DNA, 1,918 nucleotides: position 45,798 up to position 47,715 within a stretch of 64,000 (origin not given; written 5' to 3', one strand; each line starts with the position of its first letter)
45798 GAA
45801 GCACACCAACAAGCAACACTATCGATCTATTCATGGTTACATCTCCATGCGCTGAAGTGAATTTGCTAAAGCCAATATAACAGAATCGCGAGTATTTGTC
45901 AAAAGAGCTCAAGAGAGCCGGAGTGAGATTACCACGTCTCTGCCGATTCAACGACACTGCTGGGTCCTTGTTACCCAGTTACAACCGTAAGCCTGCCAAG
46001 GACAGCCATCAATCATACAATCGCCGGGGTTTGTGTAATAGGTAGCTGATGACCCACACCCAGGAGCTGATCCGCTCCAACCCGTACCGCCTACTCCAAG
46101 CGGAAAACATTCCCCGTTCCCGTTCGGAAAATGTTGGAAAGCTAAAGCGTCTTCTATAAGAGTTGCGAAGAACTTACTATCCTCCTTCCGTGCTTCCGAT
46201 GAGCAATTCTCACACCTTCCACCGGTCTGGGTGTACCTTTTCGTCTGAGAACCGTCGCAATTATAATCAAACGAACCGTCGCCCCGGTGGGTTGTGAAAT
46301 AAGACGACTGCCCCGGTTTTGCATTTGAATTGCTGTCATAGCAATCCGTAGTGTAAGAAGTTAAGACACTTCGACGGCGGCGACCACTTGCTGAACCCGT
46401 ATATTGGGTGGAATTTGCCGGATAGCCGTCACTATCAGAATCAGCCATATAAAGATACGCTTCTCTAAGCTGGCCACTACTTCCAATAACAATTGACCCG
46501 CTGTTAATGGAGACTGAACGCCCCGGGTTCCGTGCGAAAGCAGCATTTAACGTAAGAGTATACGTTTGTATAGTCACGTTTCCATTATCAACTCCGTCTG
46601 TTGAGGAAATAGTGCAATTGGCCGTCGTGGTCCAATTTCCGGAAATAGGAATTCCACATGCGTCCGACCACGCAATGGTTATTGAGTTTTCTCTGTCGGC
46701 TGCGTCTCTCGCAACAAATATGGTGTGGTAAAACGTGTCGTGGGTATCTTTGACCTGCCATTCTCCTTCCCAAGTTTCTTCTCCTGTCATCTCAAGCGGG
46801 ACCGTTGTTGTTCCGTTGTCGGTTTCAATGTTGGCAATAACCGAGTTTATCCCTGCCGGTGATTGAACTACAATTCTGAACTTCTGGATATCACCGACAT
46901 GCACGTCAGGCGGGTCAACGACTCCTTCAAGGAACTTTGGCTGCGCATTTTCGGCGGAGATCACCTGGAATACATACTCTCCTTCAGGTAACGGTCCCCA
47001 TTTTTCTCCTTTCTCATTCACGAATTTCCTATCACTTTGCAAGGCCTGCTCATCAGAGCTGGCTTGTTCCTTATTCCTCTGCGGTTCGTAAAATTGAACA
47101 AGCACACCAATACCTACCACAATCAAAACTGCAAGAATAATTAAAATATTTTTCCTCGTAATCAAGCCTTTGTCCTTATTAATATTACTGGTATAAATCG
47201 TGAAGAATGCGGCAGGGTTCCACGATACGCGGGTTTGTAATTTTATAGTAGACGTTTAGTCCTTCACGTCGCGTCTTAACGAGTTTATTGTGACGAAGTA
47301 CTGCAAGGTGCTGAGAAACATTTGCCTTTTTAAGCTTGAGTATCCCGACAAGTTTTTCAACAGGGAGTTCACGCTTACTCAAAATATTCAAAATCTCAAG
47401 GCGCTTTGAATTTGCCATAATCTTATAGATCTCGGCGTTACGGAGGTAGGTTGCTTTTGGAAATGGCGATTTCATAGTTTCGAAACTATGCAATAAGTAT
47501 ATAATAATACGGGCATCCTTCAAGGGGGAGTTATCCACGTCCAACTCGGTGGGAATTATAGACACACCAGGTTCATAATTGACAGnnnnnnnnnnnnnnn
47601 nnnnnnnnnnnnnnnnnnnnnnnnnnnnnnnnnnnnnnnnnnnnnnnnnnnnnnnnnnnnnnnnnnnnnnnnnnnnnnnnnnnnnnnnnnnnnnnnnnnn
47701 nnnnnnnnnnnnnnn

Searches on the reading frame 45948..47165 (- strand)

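Call 4: search_protein_families(library=ncbifam, proteins=[window:45948-47165:-], max_evalue=1)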
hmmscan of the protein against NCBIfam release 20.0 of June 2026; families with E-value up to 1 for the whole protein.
window:45948-47165:- (405 aa): 2 families
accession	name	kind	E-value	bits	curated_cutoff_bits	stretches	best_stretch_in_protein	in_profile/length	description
TIGR04361.1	TrbK_Ti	equivalog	0.012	15.9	50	1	6-49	2-46/64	entry exclusion protein TrbK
NF047776.1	LIC11485_Nterm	subfamily_domain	0.18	11.7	80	1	9-48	23-62/105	LIC_11485 family protein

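Call 28: search_protein_families(library=pfam, proteins=[window:45948-47165:-], max_evalue=0.5)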
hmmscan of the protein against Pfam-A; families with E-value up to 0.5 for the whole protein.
window:45948-47165:- (405 aa): 0 families

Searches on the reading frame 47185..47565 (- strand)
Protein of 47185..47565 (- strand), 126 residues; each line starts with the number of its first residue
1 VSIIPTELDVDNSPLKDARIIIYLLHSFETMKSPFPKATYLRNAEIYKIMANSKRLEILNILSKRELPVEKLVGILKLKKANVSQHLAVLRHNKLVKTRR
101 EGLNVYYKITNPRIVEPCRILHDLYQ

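Call 4: search_protein_families(library=ncbifam, proteins=[window:47185-47565:-], max_evalue=1)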
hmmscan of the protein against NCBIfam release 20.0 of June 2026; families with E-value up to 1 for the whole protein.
window:47185-47565:- (126 aa): 13 families
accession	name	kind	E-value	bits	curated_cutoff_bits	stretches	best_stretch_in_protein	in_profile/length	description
NF033788.1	HTH_metalloreg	subfamily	1e-22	79.7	55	1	44-115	2-74/77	metalloregulator ArsR/SmtB family transcription factor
NF052532.1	TransRegPagRBaca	equivalog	1.4e-15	57.2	170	1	42-119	16-93/99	transcriptional repressor PagR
NF040642.1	sulf_sens_BigR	equivalog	1.6e-13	50.5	155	1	44-125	11-92/95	sulfite-sensing transcriptional repressor BigR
NF033789.1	repress_SdpR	subfamily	3.7e-13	49.2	100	1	46-110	1-65/79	autorepressor SdpR family transcription factor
NF045707.1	Dbac_1936_reg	equivalog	2e-12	47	115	1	42-124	6-88/99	ArsR/SmtB-type metalloregulator TsoR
NF007528.0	PRK10141.1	subfamily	4.5e-09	36.2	97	1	40-110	3-74/117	metalloregulator ArsR/SmtB family transcription factor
NF047906.1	CdPbTransRegCmtR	equivalog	3.1e-08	33.5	150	1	48-116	16-84/104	Cd(II)/Pb(II)-sensing metalloregulatory transcriptional regulator CmtR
NF041413.1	ArsR_Rv2640c_fam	equivalog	1.7e-07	31.6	155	1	44-121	33-113/118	Rv2640c family ArsR-like transcriptional regulator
NF053755.1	MsvR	equivalog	3.1e-06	27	220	1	47-100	7-60/236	transcriptional factor MsvR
NF053602.1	Phr_regulator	exception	0.0042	16.7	320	1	46-102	5-61/191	heat shock transcription regulator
NF053606.1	Sta1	subfamily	0.012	15.7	80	1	55-102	22-70/100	Sta1 family transcriptional regulator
NF040939.2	trans_reg_lrs14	equivalog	0.035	14.1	90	1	56-101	24-71/103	Lrs14 family HTH-type transcriptional regulator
TIGR01884.1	cas_HTH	subfamily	0.054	12.9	60.2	1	46-100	135-190/202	CRISPR-associated CARF protein Csa3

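Call 28: search_protein_families(library=pfam, proteins=[window:47185-47565:-], max_evalue=0.5)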
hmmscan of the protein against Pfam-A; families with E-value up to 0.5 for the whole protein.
window:47185-47565:- (126 aa): 6 families
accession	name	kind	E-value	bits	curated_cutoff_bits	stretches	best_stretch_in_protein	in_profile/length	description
PF01022.26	HTH_5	-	1.9e-09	37.7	22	1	53-97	2-46/47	Bacterial regulatory protein, arsR family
PF12840.13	HTH_20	-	1.3e-05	25.5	27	1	50-99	1-51/51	Helix-turn-helix domain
PF02002.24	TFIIE_alpha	-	0.0089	16.3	22.9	1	46-115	6-82/105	TFIIE alpha subunit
PF21476.4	PF0610-like_N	-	0.081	13.6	33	1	55-90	3-38/50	PF0610-like, N-terminal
PF12802.13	MarR_2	-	0.093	13.3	27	1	57-101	9-55/61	MarR family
PF08100.18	Dimerisation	-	0.21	11.9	25.6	1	48-110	20-84/93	O-methyltransferase dimerisation domain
